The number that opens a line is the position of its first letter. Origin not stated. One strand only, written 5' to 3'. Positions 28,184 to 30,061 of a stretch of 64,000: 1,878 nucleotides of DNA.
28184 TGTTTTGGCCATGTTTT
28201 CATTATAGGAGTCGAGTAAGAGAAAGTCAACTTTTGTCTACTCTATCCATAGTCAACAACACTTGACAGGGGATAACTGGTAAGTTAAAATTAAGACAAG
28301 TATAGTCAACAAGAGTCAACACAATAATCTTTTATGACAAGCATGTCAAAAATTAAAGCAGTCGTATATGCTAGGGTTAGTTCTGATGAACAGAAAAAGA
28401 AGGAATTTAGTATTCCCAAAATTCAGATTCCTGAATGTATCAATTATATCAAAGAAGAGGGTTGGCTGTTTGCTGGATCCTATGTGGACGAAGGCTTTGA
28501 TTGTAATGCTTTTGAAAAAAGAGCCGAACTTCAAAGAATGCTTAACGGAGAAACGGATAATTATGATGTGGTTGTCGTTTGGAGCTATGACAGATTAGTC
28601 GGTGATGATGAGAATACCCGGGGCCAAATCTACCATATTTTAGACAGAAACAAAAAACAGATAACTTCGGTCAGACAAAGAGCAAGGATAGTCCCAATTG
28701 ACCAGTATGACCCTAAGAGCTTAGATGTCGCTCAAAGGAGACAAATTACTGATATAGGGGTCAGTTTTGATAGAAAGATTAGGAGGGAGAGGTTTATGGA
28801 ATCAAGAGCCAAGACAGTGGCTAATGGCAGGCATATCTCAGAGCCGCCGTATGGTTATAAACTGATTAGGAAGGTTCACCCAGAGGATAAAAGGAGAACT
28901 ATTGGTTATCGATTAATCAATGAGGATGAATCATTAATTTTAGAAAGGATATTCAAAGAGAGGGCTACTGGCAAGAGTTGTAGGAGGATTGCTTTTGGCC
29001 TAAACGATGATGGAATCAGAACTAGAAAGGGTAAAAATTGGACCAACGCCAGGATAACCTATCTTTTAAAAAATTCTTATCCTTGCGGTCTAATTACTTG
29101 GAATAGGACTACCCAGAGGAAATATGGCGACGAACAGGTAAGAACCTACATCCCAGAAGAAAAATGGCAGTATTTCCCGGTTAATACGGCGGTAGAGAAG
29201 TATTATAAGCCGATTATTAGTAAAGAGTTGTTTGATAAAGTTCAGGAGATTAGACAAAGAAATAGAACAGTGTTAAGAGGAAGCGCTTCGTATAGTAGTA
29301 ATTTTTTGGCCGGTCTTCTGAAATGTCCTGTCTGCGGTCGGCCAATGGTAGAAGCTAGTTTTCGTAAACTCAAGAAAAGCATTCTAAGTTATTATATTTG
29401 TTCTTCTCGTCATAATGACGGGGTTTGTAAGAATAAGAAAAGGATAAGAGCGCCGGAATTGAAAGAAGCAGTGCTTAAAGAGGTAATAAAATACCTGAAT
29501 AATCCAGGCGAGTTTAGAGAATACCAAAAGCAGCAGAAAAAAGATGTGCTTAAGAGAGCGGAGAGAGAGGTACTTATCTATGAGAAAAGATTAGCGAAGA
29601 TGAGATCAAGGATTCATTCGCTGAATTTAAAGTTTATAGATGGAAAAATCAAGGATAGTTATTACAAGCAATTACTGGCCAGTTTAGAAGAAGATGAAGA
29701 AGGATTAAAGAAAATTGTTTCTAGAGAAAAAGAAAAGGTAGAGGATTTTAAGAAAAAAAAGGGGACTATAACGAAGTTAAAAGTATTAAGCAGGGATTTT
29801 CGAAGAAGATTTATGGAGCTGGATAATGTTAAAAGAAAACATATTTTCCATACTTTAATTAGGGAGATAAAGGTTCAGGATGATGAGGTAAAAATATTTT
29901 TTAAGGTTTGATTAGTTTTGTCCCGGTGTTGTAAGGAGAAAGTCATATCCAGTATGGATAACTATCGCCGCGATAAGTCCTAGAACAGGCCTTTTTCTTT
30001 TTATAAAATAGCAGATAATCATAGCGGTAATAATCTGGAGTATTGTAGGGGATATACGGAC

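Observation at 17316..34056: A 13.4-kb serine-recombinase element sits precisely inside the comEC reading frame, a possible excision-dependent competence switch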

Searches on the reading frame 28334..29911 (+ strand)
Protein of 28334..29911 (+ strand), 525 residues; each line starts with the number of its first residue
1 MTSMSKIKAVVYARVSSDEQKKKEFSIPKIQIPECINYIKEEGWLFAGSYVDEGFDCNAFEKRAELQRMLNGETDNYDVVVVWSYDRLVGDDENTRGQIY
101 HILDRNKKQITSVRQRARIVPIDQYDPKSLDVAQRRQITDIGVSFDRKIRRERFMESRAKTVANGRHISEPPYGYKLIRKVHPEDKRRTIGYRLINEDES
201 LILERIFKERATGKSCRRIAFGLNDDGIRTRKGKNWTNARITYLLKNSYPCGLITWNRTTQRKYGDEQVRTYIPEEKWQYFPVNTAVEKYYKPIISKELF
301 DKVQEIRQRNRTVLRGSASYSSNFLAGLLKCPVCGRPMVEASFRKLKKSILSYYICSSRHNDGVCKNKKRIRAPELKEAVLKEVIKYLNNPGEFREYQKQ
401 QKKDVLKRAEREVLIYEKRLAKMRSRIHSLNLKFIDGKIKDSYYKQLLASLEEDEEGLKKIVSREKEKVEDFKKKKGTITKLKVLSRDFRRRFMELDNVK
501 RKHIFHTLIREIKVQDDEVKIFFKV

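Call 7: search_protein_families(library=pfam, proteins=[window:28334-29911:+], max_evalue=0.01)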
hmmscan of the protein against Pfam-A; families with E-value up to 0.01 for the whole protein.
window:28334-29911:+ (525 aa): 3 families
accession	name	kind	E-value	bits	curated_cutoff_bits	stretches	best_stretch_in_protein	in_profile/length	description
PF07508.19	Recombinase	-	3.9e-22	78.9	21.1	1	197-310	1-102/102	Recombinase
PF13408.12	Zn_ribbon_recom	-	8.9e-14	52.1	25.3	1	325-384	2-57/58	Recombinase zinc beta ribbon domain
PF00239.26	Resolvase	-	1.8e-13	51.3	23.3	1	9-166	1-144/145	Resolvase, N terminal domain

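Call 9: search_protein_families(library=phrogs, proteins=[window:28334-29911:+], max_evalue=0.01)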
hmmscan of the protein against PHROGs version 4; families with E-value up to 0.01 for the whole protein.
window:28334-29911:+ (525 aa): 2 families
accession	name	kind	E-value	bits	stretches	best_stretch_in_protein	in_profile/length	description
phrog_95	-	integration and excision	4.2e-76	257.9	1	2-520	83-561/651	integrase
phrog_125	-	DNA, RNA and nucleotide metabolism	6.6e-12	46.5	1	3-311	16-252/254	DNA invertase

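Call 18: find_related_loci(query=window:28334-29911:+, collection=viral_contigs, flank=10000)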
Query window:28334-29911:+ (525 aa) in viral_contigs; peptide patterns used: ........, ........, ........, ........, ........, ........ (x = any residue, [..] = any of these).
11 stretches matched a pattern, but none encodes a relative of the query by tblastn (E <= 1e-3).

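Call 20: find_homologous_proteins(query=window:28334-29911:+)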
Query window:28334-29911:+ (525 aa): 147 proteins with E <= 0.001 among 8000 candidates; the best 120 are listed.
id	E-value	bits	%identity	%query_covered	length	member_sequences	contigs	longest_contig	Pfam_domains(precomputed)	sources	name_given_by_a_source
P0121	0.0e+0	1166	100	99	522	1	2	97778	PF07508.20,PF00239.27,PF13408.13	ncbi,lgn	-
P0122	6.4e-254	861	72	99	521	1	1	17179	PF07508.20,PF00239.27,PF13408.13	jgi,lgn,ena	-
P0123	9.6e-248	841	72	99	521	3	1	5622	PF07508.20,PF00239.27,PF13408.13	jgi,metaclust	metaclust:\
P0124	1.6e-241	820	68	100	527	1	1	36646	PF07508.20,PF00239.27,PF13408.13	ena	-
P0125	3.4e-205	701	67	87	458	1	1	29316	PF07508.20,PF13408.13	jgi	-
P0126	9.2e-183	627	55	100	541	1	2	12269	PF07508.20,PF00239.27,PF13408.13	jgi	-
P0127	2.3e-174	599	54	98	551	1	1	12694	PF07508.20,PF00239.27,PF13408.13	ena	-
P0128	3.7e-169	582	53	100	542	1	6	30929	PF07508.20,PF00239.27,PF13408.13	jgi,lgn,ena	-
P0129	5.3e-169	581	53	99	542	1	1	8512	PF07508.20,PF00239.27,PF13408.13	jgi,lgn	jgi:site-specific DNA recombinase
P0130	1.7e-162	560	52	97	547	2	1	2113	PF07508.20,PF00239.27,PF13408.13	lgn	-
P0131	4.0e-162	559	50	100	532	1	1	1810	PF07508.20,PF00239.27,PF13408.13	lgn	-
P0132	5.2e-160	552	50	96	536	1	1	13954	PF07508.20,PF00239.27,PF13408.13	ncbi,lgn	-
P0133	4.0e-159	549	52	99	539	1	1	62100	PF07508.20,PF00239.27,PF13408.13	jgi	-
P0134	2.0e-158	546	50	98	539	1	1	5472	PF07508.20,PF00239.27,PF13408.13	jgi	jgi:site-specific DNA recombinase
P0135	6.3e-155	535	48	98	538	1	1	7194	PF07508.20,PF00239.27,PF13408.13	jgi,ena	jgi:site-specific DNA recombinase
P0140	1.9e-142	494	48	97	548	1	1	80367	PF07508.20,PF00239.27,PF13408.13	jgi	-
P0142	1.8e-137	477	43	98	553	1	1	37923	PF07508.20,PF00239.27,PF13408.13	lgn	-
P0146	2.2e-125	437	45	96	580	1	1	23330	PF07508.20,PF00239.27,PF13408.13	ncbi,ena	-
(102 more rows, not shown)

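Call 22: find_related_loci(query=A1, collection=metagenome_contigs, flank=10000)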
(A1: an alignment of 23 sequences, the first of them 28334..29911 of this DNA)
Query A1 (525 aa) in metagenome_contigs; peptide patterns used: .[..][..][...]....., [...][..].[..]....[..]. (x = any residue, [..] = any of these).
154 stretches matched a pattern; 9 encode a relative of the query (tblastn E <= 1e-3); 9 distinct loci.
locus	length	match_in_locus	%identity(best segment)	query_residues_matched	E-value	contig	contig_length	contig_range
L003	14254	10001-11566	72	3-525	0e+0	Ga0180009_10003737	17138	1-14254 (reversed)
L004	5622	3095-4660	72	3-525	0e+0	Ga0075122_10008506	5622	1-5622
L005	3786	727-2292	72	3-525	0e+0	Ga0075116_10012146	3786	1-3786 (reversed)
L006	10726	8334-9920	53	1-525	1e-170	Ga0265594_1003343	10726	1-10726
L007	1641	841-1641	81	3-269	2e-158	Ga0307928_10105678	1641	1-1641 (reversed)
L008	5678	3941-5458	45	7-512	5e-134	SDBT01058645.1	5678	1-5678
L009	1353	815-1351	84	1-179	2e-107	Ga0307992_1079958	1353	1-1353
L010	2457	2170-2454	86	3-97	8e-52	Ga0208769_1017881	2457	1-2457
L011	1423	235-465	31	7-92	2e-5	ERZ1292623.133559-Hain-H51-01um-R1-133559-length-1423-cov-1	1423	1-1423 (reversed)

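Call 23: find_related_loci(query=A1, collection=genome_contigs, flank=10000)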
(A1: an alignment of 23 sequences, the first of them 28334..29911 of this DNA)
Query A1 (525 aa) in genome_contigs; peptide patterns used: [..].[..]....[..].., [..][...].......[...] (x = any residue, [..] = any of these).
17 stretches matched a pattern; 1 encode a relative of the query (tblastn E <= 1e-3); 1 distinct loci.
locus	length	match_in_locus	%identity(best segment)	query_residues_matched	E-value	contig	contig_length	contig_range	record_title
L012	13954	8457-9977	50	7-512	2e-160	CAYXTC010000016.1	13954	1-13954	MAG TPA_asm: uncultured Candidatus Saccharibacteria bacterium isolate SRP141376_co2_63 genome assembly, contig: NODE_860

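Call 26: find_encoding_contigs(protein=P0124, flank=10000, max_places=2)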
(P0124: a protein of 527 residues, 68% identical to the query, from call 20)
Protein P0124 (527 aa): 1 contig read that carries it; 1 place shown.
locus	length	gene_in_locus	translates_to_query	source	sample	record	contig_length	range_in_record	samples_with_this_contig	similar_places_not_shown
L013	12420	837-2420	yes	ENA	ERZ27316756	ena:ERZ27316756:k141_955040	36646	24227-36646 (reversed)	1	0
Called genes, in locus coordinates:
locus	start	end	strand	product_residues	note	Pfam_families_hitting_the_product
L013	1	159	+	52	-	?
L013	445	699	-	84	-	PF12728:HTH_17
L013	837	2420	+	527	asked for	PF00239:Resolvase, PF07508:Recombinase, PF13408:Zn_ribbon_recom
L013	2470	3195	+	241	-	PF03772:Competence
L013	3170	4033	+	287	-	PF00753:Lactamase_B (weak)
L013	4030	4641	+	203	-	PF00334:NDK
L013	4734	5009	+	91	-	-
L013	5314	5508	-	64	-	-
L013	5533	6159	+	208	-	PF02163:Peptidase_M50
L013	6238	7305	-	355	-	PF00089:Trypsin, PF13365:Trypsin_2, PF13180:PDZ_2, PF17820:PDZ_6 (weak)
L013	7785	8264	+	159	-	-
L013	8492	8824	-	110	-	PF02033:RBFA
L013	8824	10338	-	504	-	PF00009:GTP_EFTU, PF00025:Arf (weak), PF02421:FeoB_N (weak), PF00071:Ras, PF01926:MMR_HSR1, PF08477:Roc, PF22042:EF-G_D2, PF11987:IF-2, +1 more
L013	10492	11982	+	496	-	PF01564:Spermine_synth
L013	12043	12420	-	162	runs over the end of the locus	PF14584:DUF4446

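Call 27: find_encoding_contigs(protein=P0128, flank=10000, max_places=3)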
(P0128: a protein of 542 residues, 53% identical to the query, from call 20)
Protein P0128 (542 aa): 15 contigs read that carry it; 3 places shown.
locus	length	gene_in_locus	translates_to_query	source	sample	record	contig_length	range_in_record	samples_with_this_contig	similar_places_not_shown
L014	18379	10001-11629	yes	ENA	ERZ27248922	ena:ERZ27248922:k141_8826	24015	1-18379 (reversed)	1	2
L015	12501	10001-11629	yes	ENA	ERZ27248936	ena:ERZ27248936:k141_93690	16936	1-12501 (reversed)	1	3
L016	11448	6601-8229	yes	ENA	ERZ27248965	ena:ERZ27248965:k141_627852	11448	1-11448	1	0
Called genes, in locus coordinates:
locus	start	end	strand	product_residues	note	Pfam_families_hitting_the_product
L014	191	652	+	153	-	-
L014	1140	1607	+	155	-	-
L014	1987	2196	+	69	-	-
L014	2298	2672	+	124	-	PF04002:RadC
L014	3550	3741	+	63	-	PF04545:Sigma70_r4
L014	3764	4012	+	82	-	-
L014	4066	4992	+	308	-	PF00589:Phage_integrase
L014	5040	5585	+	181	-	-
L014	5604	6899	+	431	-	PF08241:Methyltransf_11 (faint), PF13649:Methyltransf_25 (faint), PF13847:Methyltransf_31 (faint), PF01555:N6_N4_Mtase, PF04471:Mrr_cat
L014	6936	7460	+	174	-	-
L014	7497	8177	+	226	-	-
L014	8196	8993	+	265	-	PF18928:DUF5677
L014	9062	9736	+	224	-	-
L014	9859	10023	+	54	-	-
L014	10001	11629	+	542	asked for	PF00239:Resolvase, PF07508:Recombinase, PF13408:Zn_ribbon_recom (weak)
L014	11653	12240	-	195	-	-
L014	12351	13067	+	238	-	PF03772:Competence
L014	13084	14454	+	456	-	PF22053:DUF6938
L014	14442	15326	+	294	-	-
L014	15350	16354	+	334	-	PF02449:Glyco_hydro_42 (faint)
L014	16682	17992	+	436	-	PF00089:Trypsin, PF10459:Peptidase_S46 (faint), PF13365:Trypsin_2, PF13180:PDZ_2 (weak), PF17820:PDZ_6 (faint)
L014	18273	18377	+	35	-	?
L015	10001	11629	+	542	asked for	PF00239:Resolvase, PF07508:Recombinase, PF13408:Zn_ribbon_recom (weak)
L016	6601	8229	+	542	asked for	PF00239:Resolvase, PF07508:Recombinase, PF13408:Zn_ribbon_recom (weak)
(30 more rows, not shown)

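Call 28: find_encoding_contigs(protein=P0133, flank=10000, max_places=2)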
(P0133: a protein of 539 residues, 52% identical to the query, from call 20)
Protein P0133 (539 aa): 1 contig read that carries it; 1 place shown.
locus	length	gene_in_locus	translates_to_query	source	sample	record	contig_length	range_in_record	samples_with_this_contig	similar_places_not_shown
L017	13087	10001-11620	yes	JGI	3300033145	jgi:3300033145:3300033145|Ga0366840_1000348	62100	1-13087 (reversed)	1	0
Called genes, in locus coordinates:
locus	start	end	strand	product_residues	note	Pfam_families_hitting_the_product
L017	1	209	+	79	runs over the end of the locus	-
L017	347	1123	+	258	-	-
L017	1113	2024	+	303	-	PF13481:AAA_25, PF03796:DnaB_C, PF06745:ATPase (faint), PF03796:DnaB_C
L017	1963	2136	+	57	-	-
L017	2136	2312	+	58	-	-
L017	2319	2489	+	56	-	PF18930:DUF5679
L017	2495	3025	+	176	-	-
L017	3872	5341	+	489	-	PF04466:Terminase_3 (weak)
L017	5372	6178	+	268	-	PF01391:Collagen (weak)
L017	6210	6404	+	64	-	-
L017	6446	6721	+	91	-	-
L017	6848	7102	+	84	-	-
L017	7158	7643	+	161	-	-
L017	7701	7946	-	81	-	-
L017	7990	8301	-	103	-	-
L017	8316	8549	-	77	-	-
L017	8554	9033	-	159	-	-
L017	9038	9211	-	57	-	PF12728:HTH_17, PF00376:MerR (weak), PF13309:HTH_22 (weak)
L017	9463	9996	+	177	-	PF00239:Resolvase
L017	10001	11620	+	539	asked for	PF00239:Resolvase, PF07508:Recombinase, PF13408:Zn_ribbon_recom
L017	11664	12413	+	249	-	PF03772:Competence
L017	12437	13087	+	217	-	?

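Call 29: find_encoding_contigs(protein=P0140, flank=10000, max_places=2)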
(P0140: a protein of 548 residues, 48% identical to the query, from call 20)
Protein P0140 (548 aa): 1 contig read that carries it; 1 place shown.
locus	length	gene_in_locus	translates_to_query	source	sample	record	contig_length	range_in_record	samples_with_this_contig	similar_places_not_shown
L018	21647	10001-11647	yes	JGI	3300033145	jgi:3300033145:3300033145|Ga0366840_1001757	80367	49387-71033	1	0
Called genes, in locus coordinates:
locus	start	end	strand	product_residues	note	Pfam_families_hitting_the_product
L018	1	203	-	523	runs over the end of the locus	-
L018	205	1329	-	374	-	PF01555:N6_N4_Mtase, PF01170:UPF0020 (faint), PF01555:N6_N4_Mtase (weak)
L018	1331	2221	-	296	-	PF01555:N6_N4_Mtase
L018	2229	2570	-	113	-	-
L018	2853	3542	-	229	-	-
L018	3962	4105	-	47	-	-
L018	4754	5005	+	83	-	-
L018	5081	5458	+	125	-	-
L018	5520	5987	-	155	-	-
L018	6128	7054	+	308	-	-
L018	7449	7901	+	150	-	-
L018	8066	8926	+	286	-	-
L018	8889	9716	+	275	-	PF13481:AAA_25 (faint), PF03796:DnaB_C (weak), PF06745:ATPase (faint), PF03796:DnaB_C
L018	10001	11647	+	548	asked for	PF00239:Resolvase, PF07508:Recombinase, PF13408:Zn_ribbon_recom (weak)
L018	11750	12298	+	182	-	PF03772:Competence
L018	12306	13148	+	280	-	PF00753:Lactamase_B, PF12706:Lactamase_B_2 (weak)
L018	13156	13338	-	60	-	-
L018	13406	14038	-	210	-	PF02163:Peptidase_M50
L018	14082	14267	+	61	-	-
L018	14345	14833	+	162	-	PF00164:Ribosom_S12_S23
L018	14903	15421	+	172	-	PF00177:Ribosomal_S7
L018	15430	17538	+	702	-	PF00009:GTP_EFTU, PF22042:EF-G_D2, PF03144:GTP_EFTU_D2, PF14492:EFG_III, PF16658:RF3_C (weak), PF03764:EFG_IV, PF00679:EFG_C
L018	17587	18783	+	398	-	PF00009:GTP_EFTU, PF03144:GTP_EFTU_D2, PF03143:GTP_EFTU_D3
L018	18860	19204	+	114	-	PF00338:Ribosomal_S10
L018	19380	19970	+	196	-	PF00297:Ribosomal_L3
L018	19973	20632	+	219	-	PF00573:Ribosomal_L4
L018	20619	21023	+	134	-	PF00276:Ribosomal_L23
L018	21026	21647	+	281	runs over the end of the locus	PF00181:Ribosomal_L2_N, PF03947:Ribosomal_L2_C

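Call 39: search_dna_similar(query=window:28334-29911:+, collection=phages, mode=protein, max_evalue=0.00001, max_rows=15)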
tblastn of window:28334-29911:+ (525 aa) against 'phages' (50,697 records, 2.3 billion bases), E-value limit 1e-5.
Records with a match: 569; places in all: 596; records where one place covers at least 80% of the query: 199.
Best place of each record, by identity: <60% 569.
By first word of the organism name: Staphylococcus 92; Streptococcus 83; Bacillus 65; Mycobacterium 62; Arthrobacter 48; Bacteriophage 47; Paenibacillus 22; Clostridium 20; Lactococcus 11; Streptomyces 9; and 44 more.
By host as written in the record: - 77; Mycobacterium smegmatis mc2 155 50; Staphylococcus aureus 32; Arthrobacter globiformis B-2979 32; Bacillus anthracis 16; Paenibacillus larvae 10; Paenibacillus larvae ATCC 9545 9; Staphylococcus epidermidis 9; and 206 more.
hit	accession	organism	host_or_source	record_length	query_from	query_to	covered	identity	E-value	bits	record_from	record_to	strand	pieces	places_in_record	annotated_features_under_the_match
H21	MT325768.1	Psychrobacillus phage Perkons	Psychrobacillus psychrodurans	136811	6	525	99%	26.6%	5e-24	112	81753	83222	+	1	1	site-specific DNA recombinase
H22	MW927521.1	Paenibacillus phage Norbert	Paenibacillus larvae ATCC 9545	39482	12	455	85%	29.1%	3e-28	125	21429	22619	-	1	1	serine integrase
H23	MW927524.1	Paenibacillus phage Riker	Paenibacillus larvae ATCC 9545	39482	12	455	85%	29.1%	4e-28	125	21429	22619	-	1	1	serine integrase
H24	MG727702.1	Paenibacillus phage Likha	Paenibacillus larvae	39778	12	455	85%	29.1%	4e-28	125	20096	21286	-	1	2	integrase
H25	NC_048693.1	Paenibacillus phage Likha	Paenibacillus larvae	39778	12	455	85%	29.1%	4e-28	125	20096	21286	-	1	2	integrase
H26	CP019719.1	Paenibacillus phage phiERICV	Paenibacillus larvae subsp. larvae ...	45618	12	455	85%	29.1%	6e-28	124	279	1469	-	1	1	cisA_1: putative DNA recombinase CisA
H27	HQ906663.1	Wolbachia endosymbiont wVitA of Nasonia vitripennis phage ...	Wolbachia endosymbiont wVitA of Nasonia ...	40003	1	525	100%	24.6%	3e-8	63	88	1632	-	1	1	record has no annotation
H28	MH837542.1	Lactobacillus phage LR1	Lactobacillus reuteri ATCC PTA 6475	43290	13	525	98%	24.4%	5e-15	84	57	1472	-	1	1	integrase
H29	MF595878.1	Caldibacillus phage CBP1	Caldibacillus debilis GB1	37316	10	524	98%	24.1%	1e-9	67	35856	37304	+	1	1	site-specific recombinase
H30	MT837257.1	Bacteriophage sp.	human fecal samples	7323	4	523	99%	23.7%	2e-12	76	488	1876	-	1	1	record has no annotation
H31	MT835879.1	Bacteriophage sp.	human fecal samples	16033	9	525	98%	23.6%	1e-8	64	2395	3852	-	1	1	record has no annotation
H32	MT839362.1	Bacteriophage sp.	human fecal samples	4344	5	521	98%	23.6%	2e-11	73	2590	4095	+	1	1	record has no annotation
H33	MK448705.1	Streptococcus phage Javan215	Streptococcus equinus Sb09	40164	3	523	99%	23.4%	4e-20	100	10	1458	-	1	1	integrase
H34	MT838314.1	Bacteriophage sp.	human fecal samples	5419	7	523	98%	23.5%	5e-13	78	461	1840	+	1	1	record has no annotation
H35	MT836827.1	Bacteriophage sp.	human fecal samples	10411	4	523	99%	23.4%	7e-9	65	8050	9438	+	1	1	record has no annotation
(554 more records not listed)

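Call 47: find_encoding_contigs(protein=P0142, flank=10000, max_places=2)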
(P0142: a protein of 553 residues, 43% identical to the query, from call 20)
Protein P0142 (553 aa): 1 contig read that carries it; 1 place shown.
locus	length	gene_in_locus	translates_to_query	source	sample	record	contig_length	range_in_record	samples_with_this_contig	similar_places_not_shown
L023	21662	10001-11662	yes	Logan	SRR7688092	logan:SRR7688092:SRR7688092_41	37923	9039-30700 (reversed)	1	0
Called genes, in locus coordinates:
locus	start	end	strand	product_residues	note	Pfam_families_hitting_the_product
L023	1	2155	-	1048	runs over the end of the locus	PF04313:HSDR_N, PF04851:ResIII, PF18766:SWI2_SNF2, PF00270:DEAD (faint), PF22679:T1R_D3-like, PF11867:T1RH-like_C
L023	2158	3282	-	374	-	PF01420:Methylase_S (weak)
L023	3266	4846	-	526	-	PF12161:HsdM_N, PF02384:N6_Mtase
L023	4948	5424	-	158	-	PF03592:Terminase_2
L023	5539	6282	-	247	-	-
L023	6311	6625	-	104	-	-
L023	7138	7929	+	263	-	-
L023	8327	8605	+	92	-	-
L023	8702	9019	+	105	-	-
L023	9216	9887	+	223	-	-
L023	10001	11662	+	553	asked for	PF00239:Resolvase, PF07508:Recombinase, PF13408:Zn_ribbon_recom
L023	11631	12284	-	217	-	PF13567:DUF4131, PF03772:Competence (weak)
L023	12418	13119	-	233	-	PF04055:Radical_SAM, PF13353:Fer4_12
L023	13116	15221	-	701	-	PF03477:ATP-cone, PF13597:NRDD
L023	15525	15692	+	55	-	-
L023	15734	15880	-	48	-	-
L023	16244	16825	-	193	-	PF03193:RsgA_GTPase (faint), PF00009:GTP_EFTU (faint), PF01926:MMR_HSR1, PF02421:FeoB_N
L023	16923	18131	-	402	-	PF00270:DEAD, PF04851:ResIII, PF00271:Helicase_C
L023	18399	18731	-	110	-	-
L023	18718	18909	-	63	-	-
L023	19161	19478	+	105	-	-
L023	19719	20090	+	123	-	PF00903:Glyoxalase, PF22677:Ble-like_N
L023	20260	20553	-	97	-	-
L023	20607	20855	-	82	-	PF14242:DUF4342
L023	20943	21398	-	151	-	PF00258:Flavodoxin_1 (weak), PF12641:Flavodoxin_3, PF12682:Flavodoxin_4 (faint), PF12724:Flavodoxin_5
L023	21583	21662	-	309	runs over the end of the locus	PF00091:Tubulin, PF12327:FtsZ_C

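Call 48: find_encoding_contigs(protein=P0146, flank=10000, max_places=2)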
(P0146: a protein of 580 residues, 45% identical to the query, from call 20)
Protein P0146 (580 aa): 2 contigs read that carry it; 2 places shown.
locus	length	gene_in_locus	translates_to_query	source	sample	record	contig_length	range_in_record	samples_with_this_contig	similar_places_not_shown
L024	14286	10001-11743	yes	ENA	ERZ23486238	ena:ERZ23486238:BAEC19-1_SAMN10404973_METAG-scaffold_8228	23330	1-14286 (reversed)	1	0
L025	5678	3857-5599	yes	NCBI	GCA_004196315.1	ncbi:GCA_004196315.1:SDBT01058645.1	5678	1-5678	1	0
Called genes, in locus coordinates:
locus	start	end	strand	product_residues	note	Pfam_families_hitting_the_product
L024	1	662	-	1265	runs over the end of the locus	-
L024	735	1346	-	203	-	-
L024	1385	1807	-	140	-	-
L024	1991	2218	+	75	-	PF13783:DUF4177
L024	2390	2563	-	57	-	-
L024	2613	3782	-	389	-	-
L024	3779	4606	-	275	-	PF01555:N6_N4_Mtase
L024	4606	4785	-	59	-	PF08279:HTH_11 (weak), PF12728:HTH_17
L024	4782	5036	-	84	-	-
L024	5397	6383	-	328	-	-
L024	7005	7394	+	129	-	-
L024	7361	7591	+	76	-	-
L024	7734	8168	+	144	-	PF01396:Zn_ribbon_Top1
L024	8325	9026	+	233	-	-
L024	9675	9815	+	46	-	-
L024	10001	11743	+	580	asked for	PF00239:Resolvase, PF07508:Recombinase, PF13408:Zn_ribbon_recom (weak)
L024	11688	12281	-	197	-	PF13567:DUF4131, PF03772:Competence (weak)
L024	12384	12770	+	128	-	-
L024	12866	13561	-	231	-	PF13353:Fer4_12, PF04055:Radical_SAM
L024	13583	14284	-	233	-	?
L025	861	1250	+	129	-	-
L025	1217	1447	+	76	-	-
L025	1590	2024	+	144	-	PF01396:Zn_ribbon_Top1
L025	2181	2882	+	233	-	-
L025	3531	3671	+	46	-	-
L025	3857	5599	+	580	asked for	PF00239:Resolvase, PF07508:Recombinase, PF13408:Zn_ribbon_recom (weak)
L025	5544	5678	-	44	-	?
